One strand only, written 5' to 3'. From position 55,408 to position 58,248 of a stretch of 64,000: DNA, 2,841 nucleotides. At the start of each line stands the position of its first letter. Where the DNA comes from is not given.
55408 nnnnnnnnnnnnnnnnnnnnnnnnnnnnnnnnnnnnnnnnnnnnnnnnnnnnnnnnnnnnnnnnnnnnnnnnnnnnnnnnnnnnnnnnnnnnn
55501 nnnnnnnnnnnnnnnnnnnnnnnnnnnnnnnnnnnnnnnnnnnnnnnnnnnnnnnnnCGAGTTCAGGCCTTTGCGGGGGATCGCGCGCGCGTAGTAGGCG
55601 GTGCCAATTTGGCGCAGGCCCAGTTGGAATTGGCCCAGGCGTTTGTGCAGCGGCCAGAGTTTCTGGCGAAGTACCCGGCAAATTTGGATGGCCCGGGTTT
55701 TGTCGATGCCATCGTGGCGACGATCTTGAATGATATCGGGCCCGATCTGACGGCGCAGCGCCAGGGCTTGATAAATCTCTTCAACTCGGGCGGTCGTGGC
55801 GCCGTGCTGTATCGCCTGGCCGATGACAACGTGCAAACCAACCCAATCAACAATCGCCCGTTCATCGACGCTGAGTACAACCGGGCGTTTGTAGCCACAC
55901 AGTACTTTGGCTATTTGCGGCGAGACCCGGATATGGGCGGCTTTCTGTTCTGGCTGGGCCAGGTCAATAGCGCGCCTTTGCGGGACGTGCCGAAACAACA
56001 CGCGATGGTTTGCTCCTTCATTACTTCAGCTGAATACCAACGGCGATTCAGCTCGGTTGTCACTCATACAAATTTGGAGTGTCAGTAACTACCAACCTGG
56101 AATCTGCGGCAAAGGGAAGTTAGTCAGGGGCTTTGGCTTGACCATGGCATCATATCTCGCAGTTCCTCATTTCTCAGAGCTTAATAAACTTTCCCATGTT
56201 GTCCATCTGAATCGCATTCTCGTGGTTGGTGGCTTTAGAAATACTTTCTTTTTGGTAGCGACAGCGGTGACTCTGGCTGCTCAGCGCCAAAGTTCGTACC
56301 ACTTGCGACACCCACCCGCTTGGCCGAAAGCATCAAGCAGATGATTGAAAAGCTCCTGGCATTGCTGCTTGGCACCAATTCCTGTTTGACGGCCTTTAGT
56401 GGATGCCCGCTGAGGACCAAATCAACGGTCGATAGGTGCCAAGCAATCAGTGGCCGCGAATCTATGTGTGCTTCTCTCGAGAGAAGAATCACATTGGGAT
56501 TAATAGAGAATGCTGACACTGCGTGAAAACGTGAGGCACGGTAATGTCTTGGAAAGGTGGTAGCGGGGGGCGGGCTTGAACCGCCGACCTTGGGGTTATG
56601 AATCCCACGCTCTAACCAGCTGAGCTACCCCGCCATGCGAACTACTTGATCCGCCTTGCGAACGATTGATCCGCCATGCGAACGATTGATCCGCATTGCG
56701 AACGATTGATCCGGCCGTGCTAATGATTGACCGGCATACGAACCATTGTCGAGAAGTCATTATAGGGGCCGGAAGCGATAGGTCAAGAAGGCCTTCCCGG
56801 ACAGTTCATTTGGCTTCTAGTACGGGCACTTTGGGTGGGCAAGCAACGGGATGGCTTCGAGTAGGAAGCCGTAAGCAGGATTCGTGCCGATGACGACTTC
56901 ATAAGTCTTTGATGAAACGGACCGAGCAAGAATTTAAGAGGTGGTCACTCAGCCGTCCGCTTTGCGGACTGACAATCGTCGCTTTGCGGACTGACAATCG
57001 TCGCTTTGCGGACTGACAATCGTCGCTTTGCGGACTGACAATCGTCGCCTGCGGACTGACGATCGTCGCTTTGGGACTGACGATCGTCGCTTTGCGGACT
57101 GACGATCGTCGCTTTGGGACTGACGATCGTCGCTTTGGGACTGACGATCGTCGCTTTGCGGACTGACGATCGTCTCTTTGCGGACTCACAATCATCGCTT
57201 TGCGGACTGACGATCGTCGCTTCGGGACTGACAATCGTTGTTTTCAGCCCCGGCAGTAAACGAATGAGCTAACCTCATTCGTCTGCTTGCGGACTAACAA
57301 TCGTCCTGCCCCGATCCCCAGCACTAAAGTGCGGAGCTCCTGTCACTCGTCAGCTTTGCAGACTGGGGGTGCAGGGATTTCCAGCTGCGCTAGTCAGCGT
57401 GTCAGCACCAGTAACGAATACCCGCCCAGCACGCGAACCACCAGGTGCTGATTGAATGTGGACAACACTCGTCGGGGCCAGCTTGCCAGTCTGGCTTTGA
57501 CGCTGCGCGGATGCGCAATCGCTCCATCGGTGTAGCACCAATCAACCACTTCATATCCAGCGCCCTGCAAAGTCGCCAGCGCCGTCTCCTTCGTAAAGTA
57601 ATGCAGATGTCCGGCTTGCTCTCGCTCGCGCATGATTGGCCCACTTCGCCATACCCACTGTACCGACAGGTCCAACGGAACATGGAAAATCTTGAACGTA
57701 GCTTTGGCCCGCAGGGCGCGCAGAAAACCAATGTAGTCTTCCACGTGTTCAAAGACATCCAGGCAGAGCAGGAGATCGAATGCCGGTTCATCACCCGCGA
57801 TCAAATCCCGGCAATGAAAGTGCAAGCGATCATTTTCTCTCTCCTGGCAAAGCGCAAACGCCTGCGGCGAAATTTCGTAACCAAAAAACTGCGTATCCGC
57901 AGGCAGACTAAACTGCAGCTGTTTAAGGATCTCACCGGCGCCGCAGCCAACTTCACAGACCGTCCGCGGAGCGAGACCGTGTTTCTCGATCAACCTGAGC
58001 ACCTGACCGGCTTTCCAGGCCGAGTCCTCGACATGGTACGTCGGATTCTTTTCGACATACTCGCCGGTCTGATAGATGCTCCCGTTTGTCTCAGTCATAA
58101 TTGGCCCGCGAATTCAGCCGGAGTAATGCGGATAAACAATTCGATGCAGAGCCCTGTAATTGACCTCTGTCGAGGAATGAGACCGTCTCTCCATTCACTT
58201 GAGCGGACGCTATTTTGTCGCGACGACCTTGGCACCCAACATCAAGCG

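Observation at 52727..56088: Two DUF4214-tail paralogues truncated head-to-head at one junction, plus a third decayed tail copy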

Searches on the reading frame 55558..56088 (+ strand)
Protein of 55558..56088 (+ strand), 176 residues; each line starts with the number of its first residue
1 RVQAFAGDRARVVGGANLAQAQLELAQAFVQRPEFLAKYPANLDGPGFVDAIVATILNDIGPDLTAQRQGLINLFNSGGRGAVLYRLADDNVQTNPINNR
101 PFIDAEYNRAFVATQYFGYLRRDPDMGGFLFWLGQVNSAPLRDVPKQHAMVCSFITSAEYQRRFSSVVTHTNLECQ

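Call 7: search_protein_families(library=pfam, proteins=[window:55558-56088:+], max_evalue=0.01)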
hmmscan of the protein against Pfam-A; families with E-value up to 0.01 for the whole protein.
window:55558-56088:+ (176 aa): 1 family
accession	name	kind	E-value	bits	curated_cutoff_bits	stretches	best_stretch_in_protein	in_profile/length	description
PF13946.11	DUF4214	-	3.9e-09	36.9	23.2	1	108-164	20-72/72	Domain of unknown function (DUF4214)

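Call 9: search_protein_families(library=ncbifam, proteins=[window:55558-56088:+], max_evalue=0.01)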
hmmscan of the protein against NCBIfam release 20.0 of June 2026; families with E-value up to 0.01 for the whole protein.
window:55558-56088:+ (176 aa): 0 families

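Call 24: find_related_loci(query=window:55558-56085:+, collection=metagenome_contigs, flank=10000)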
Query window:55558-56085:+ (176 aa) in metagenome_contigs; peptide patterns used: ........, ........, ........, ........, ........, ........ (x = any residue, [..] = any of these).
600 stretches matched a pattern (row limit reached: there are more); 187 encode a relative of the query (tblastn E <= 1e-3); the best 80 are kept; 79 distinct loci.
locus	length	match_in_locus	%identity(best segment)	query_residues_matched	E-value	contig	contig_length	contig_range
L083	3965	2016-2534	86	3-175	5e-101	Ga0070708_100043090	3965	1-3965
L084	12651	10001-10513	85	5-175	8e-97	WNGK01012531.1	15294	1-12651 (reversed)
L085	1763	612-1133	82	3-176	9e-102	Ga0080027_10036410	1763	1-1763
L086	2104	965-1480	82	4-175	2e-100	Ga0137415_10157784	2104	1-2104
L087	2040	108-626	82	3-175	2e-99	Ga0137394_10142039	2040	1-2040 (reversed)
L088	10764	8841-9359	81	3-175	5e-95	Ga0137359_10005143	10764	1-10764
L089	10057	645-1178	81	3-175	8e-93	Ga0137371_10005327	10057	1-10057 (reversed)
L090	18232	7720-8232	80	5-175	1e-92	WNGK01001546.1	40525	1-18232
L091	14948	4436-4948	80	5-175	1e-92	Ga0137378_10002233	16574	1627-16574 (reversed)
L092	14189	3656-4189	81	3-175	2e-92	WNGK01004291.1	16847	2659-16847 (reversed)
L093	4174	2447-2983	80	3-176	2e-92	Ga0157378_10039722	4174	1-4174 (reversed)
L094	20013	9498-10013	79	5-176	9e-92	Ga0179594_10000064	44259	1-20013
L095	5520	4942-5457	79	5-176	5e-91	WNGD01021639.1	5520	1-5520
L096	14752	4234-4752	81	3-175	3e-96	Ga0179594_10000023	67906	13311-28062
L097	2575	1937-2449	78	5-175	2e-92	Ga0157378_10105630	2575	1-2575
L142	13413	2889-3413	71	4-176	9e-80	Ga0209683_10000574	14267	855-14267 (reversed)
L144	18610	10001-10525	71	4-176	9e-80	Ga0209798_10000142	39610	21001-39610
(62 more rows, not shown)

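Call 32: list_cluster_members(proteins=[P0001, window:55609-56085:+, window:51089-52510:-])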
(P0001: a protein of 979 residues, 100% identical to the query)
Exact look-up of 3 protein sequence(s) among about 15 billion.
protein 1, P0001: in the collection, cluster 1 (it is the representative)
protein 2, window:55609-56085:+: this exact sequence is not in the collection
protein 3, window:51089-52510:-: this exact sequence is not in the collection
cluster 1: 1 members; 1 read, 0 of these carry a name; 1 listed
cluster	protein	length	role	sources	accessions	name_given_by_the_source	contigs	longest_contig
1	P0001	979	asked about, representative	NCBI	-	-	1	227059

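Call 46: find_homologous_proteins(query=window:55558-56085:+, max_evalue=1e-40)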
Query window:55558-56085:+ (176 aa): 370 proteins with E <= 1e-40 among 996 candidates; the best 120 are listed.
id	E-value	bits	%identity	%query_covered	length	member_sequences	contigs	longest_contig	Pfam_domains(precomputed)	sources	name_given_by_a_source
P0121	1.0e-94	333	82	98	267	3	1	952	PF13946.12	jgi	jgi:hypothetical protein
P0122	1.2e-91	323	81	97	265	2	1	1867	PF13946.12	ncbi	-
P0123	1.5e-91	323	81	97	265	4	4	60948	PF13946.12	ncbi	-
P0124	6.0e-91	321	78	99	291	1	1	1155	PF13946.12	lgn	-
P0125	1.4e-90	320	79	98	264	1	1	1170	PF13946.12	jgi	jgi:hypothetical protein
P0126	1.4e-89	316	78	99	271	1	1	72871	PF13946.12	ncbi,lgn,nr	ncbi:MAG: hypothetical protein JWM21_4919 [Acidobacteria bacterium]|nr:hypothetical protein [Acidoba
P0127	6.1e-89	314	82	98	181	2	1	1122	PF13946.12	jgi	jgi:hypothetical protein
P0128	2.3e-88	312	76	99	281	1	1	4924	PF13946.12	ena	-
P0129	4.0e-88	312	84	93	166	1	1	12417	PF13946.12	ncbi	-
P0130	4.3e-88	311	76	97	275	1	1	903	PF13946.12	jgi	jgi:hypothetical protein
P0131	1.1e-87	310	81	97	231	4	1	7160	PF13946.12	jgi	jgi:hypothetical protein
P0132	1.8e-87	309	76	98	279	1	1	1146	PF13946.12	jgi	jgi:hypothetical protein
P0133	2.1e-87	309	76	98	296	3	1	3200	PF13946.12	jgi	jgi:hypothetical protein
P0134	2.2e-87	309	80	99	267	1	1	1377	PF13946.12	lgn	-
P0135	3.0e-86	305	74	98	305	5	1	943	PF13946.12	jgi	jgi:hypothetical protein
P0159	3.0e-82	292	79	93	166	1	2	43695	PF13946.12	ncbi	-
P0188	2.7e-78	280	77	97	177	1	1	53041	PF13946.12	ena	-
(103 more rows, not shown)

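Call 49: find_encoding_contigs(protein=P0129, flank=10000, max_places=4)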
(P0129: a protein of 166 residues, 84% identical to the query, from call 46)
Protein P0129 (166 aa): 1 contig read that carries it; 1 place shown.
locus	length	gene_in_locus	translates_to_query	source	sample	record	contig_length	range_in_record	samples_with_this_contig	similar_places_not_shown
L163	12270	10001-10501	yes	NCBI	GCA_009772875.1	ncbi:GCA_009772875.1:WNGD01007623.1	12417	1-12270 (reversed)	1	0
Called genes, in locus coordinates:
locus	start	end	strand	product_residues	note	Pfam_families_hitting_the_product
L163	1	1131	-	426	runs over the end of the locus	?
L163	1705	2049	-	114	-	PF01957:NfeD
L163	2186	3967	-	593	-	PF21033:RMD1-3 (faint), PF07719:TPR_2 (faint), PF13181:TPR_8 (faint), PF13414:TPR_11 (faint), PF13424:TPR_12 (faint), PF12895:ANAPC3 (weak), PF13432:TPR_16 (weak), PF14559:TPR_19 (weak), +10 more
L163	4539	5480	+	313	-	PF13946:DUF4214 (faint)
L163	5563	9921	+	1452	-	PF03160:Calx-beta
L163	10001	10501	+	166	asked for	PF13946:DUF4214 (weak)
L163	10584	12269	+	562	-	?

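Call 50: find_encoding_contigs(protein=P0159, flank=10000, max_places=4)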
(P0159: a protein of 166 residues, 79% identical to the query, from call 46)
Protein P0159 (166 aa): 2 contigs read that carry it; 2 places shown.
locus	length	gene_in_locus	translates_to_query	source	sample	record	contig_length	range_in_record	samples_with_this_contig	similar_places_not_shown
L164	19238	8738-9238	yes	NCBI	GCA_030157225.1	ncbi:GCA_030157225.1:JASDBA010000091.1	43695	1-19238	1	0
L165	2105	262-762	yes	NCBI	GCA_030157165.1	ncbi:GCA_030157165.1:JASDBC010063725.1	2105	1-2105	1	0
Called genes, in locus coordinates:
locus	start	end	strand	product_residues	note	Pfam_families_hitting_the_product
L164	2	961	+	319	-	?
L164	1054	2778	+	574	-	PF05762:VWA_CoxE, PF00092:VWA, PF13519:VWA_2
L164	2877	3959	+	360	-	PF04773:FecR (weak)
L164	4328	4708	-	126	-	PF00392:GntR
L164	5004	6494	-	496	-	PF00890:FAD_binding_2 (faint), PF01266:DAO (weak), PF01593:Amino_oxidase, PF03486:HI0933_like (faint), PF13450:NAD_binding_8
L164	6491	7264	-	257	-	PF02517:Rce1-like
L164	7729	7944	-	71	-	PF04255:DUF433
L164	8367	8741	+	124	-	PF12768:Rax2 (faint)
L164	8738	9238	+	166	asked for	PF13946:DUF4214 (weak)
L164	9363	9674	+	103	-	PF02604:PhdYeFM_antitox (weak)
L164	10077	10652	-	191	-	PF00293:NUDIX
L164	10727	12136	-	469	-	PF08245:Mur_ligase_M (weak), PF27239:FOL3_C, PF02875:Mur_ligase_C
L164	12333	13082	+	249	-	-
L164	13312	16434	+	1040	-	PF02012:BNR (faint), PF15902:Sortilin-Vps10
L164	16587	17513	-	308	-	PF17848:Zn_ribbon_ACC, PF01039:Carboxyl_trans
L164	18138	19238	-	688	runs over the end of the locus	PF00069:Pkinase, PF01636:APH (faint), PF07714:PK_Tyr_Ser-Thr, PF14531:Kinase-like (weak), PF13414:TPR_11 (faint)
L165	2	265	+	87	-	?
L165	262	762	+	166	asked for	PF13946:DUF4214 (weak)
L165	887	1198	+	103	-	PF02604:PhdYeFM_antitox (weak)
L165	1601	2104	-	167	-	?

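Call 54: find_encoding_contigs(protein=P0188, flank=6000, max_places=3)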
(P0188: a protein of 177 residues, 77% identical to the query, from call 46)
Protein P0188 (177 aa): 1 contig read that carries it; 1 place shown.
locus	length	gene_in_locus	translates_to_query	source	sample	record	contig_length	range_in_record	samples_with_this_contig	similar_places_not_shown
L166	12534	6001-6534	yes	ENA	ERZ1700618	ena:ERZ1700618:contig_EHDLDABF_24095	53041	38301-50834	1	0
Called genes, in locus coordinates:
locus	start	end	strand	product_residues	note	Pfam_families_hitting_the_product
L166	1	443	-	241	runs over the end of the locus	-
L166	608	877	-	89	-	PF00072:Response_reg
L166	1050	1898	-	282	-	-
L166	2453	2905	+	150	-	-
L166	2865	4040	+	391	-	-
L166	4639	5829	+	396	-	PF11999:Ice_binding, PF03160:Calx-beta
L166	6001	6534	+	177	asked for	PF13946:DUF4214 (weak)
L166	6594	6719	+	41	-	-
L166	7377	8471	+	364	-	PF05227:CHASE3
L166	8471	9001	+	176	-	PF00989:PAS (weak), PF08448:PAS_4, PF13426:PAS_9 (faint)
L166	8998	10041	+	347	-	PF00989:PAS, PF08448:PAS_4, PF13188:PAS_8 (faint), PF13426:PAS_9 (weak), PF08447:PAS_3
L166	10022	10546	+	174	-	PF00989:PAS (weak), PF08447:PAS_3, PF13426:PAS_9, PF00512:HisKA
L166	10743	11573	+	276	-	PF02518:HATPase_c, PF00072:Response_reg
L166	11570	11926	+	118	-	PF00072:Response_reg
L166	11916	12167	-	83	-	-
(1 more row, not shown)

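Call 55: find_encoding_contigs(protein=P0126, flank=6000, max_places=3)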
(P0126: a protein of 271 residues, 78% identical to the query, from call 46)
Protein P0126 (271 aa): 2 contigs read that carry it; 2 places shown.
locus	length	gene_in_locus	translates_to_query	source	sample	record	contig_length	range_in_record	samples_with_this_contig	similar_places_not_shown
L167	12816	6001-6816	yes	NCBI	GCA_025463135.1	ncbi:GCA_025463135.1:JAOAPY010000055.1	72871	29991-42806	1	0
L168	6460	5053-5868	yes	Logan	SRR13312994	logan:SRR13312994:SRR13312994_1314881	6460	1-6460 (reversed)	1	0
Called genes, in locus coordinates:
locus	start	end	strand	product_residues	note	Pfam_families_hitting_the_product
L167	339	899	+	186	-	-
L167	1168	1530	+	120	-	PF17269:DUF5335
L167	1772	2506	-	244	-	PF00578:AhpC-TSA, PF08534:Redoxin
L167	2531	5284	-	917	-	PF07732:Cu-oxidase_3, PF07731:Cu-oxidase_2, PF13620:CarboxypepD_reg (weak), PF13946:DUF4214 (weak)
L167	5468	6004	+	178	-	PF03160:Calx-beta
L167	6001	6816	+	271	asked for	PF13946:DUF4214 (faint)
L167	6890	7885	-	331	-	PF01078:Mg_chelatase (faint), PF00158:Sigma54_activat, PF14532:Sigma54_activ_2, PF00004:AAA (faint), PF07728:AAA_5, PF25601:AAA_lid_14, PF02954:HTH_8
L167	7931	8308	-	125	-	PF00072:Response_reg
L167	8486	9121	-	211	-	PF00072:Response_reg, PF08281:Sigma70_r4_2 (weak), PF00196:GerE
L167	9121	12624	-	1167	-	PF03707:MHYT, PF00989:PAS, PF08447:PAS_3, PF08447:PAS_3, PF01590:GAF, PF13185:GAF_2, PF00989:PAS, PF08448:PAS_4, +12 more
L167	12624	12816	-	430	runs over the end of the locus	PF13493:DUF4118, PF00512:HisKA, PF02518:HATPase_c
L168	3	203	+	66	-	?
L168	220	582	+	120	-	PF17269:DUF5335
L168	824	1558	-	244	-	PF00578:AhpC-TSA, PF08534:Redoxin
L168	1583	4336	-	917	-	PF07732:Cu-oxidase_3, PF07731:Cu-oxidase_2, PF13620:CarboxypepD_reg (weak), PF13946:DUF4214 (weak)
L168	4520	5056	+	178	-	PF03160:Calx-beta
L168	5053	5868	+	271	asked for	PF13946:DUF4214 (faint)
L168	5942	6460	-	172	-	?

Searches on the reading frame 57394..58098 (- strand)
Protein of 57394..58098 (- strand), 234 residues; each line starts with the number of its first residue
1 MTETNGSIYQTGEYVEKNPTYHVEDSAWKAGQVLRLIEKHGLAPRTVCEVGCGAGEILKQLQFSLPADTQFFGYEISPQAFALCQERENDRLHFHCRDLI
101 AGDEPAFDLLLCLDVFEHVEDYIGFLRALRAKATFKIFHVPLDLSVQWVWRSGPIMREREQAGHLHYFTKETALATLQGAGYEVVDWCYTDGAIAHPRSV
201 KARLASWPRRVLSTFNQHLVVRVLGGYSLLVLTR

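Call 33: search_protein_families(library=pfam, proteins=[window:57394-58098:-], max_evalue=0.001)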
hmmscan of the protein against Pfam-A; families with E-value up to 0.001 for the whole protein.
window:57394-58098:- (234 aa): 5 families
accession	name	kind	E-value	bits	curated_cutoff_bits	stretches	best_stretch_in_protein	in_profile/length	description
PF13489.12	Methyltransf_23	-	2.7e-13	50.4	27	1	33-185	13-162/164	Methyltransferase domain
PF08242.18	Methyltransf_12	-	1.9e-12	48.2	30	1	49-131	2-90/98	Methyltransferase domain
PF08241.18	Methyltransf_11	-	2.2e-08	35.1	21.2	1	49-129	2-83/95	Methyltransferase domain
PF13649.12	Methyltransf_25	-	3.4e-08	34.5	27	1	47-127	1-87/97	Methyltransferase domain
PF13847.12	Methyltransf_31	-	4.2e-07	30.2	27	1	46-130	6-98/145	Methyltransferase domain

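Call 44: find_encoding_contigs(protein=window:57394-58098:-, flank=10000, max_places=10)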
Protein window:57394-58098:- (234 aa): 1 contig read that carries it; 1 place shown.
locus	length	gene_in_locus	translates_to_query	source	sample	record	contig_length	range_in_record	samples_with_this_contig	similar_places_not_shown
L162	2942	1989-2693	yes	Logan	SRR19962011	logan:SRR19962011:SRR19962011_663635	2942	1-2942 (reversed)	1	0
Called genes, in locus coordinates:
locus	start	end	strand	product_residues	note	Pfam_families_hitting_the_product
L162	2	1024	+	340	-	?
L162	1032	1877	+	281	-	PF13489:Methyltransf_23, PF08241:Methyltransf_11, PF13649:Methyltransf_25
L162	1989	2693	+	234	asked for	PF13489:Methyltransf_23, PF13847:Methyltransf_31 (weak), PF08241:Methyltransf_11, PF08242:Methyltransf_12, PF13649:Methyltransf_25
